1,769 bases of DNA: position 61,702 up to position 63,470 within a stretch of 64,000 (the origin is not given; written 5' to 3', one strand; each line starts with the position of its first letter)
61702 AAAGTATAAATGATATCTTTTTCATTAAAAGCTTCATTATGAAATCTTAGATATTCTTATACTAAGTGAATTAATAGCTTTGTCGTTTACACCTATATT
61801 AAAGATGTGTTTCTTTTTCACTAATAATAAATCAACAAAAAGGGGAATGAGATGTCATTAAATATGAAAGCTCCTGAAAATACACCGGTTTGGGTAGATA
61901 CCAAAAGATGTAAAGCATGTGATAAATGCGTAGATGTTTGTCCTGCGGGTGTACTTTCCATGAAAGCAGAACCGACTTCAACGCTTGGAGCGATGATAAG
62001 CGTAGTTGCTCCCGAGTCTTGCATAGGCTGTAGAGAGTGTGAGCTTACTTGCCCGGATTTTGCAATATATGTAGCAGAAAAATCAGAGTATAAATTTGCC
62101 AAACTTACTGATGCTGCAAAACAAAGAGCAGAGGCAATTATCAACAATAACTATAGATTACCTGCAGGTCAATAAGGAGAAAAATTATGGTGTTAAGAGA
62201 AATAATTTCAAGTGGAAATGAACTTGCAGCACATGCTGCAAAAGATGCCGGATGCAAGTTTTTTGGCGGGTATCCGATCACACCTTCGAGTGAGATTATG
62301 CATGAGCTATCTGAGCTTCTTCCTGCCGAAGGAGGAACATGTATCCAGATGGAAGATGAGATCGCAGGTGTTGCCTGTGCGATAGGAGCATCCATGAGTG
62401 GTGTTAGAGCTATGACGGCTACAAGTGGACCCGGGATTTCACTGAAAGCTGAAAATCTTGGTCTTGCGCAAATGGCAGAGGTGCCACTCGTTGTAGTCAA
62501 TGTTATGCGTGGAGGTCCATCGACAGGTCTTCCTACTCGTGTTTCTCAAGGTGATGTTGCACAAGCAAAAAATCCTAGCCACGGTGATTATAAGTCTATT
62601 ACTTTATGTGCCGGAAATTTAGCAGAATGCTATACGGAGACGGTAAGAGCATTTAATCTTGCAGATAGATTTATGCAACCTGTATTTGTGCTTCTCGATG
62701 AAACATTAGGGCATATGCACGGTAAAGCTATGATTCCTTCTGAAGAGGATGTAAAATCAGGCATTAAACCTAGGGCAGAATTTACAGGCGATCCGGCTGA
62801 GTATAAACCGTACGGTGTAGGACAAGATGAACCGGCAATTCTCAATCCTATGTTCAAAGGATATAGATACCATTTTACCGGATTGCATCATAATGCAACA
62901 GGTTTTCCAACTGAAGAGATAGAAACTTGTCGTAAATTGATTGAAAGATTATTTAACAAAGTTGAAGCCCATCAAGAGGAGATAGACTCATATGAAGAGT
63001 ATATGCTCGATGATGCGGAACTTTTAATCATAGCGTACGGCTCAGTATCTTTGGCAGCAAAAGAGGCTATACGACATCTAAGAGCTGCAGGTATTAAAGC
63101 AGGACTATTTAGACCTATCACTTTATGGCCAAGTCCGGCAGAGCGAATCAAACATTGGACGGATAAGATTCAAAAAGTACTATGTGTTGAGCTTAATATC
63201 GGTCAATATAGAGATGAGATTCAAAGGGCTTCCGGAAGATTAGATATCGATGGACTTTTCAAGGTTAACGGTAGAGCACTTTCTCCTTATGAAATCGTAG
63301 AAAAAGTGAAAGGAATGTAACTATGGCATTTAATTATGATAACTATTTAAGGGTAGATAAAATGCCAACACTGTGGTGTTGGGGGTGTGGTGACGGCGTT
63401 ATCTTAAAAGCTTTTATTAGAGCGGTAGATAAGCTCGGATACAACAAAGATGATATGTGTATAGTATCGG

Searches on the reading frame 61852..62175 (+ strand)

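Call 53: search_protein_families(library=pfam, proteins=[window:61852-62175:+], max_evalue=0.0001)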
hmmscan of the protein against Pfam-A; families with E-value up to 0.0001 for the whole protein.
window:61852-62175:+ (107 aa): 11 families
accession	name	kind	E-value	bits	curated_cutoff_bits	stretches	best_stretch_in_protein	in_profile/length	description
PF12838.12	Fer4_7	-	3.9e-12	46.9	27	1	19-68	1-49/52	4Fe-4S dicluster domain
PF00037.32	Fer4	-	2.5e-11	43.3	21.1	2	14-35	2-23/24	4Fe-4S binding domain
PF12837.12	Fer4_6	-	1.7e-10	40.8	25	1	51-69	3-21/24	4Fe-4S binding domain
PF14697.11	Fer4_21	-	2e-09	37.9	35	0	11-37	32-59/59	4Fe-4S dicluster domain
PF13237.11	Fer4_10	-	4.2e-09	36.6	25.5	1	13-68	2-53/53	4Fe-4S dicluster domain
PF13187.11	Fer4_9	-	5.5e-09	36.4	27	1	19-70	1-50/52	4Fe-4S dicluster domain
PF13484.11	Fer4_16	-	1.1e-08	36.2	30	0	19-41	1-22/66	4Fe-4S double cluster binding domain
PF12797.12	Fer4_2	-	1.6e-08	34.4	24.5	0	12-32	2-22/22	4Fe-4S binding domain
PF12800.12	Fer4_4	-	9.7e-08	32.2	24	0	54-68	1-15/17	4Fe-4S binding domain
PF13183.11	Fer4_8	-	4.1e-06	27.7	27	0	55-79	3-27/68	4Fe-4S dicluster domain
PF13370.11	Fer4_13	-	1.2e-05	26.4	24.5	0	54-87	3-36/58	4Fe-4S single cluster domain of Ferredoxin I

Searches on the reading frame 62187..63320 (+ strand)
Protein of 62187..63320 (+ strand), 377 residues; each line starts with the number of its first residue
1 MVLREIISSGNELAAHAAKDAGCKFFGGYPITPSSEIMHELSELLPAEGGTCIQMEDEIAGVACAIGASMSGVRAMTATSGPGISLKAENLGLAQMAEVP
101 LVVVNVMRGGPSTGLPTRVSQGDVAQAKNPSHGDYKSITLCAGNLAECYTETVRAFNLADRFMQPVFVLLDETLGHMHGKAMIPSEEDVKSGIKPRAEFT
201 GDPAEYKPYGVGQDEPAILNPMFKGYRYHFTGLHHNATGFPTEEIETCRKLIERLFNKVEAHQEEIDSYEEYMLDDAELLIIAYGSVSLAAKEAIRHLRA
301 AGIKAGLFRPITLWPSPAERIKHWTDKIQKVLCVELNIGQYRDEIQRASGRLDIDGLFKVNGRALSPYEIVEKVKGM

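Call 53: search_protein_families(library=pfam, proteins=[window:62187-63320:+], max_evalue=0.0001)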
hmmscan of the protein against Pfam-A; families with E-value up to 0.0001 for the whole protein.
window:62187-63320:+ (377 aa): 4 families
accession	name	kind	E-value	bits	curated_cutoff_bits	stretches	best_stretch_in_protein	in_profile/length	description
PF01855.24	POR_N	-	1.3e-61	208.8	27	1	16-252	1-229/231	Pyruvate flavodoxin/ferredoxin oxidoreductase, thiamine diP-bdg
PF17147.9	PFOR_II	-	2.1e-19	70.2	27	1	277-369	1-101/102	Pyruvate:ferredoxin oxidoreductase core domain II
PF02780.25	Transketolase_C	-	1.8e-05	25.1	25.9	1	276-335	9-68/124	Transketolase, C-terminal domain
PF02776.23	TPP_enzyme_N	-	9.4e-05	22.6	26.8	0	10-106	3-98/119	Thiamine pyrophosphate enzyme, N-terminal TPP binding domain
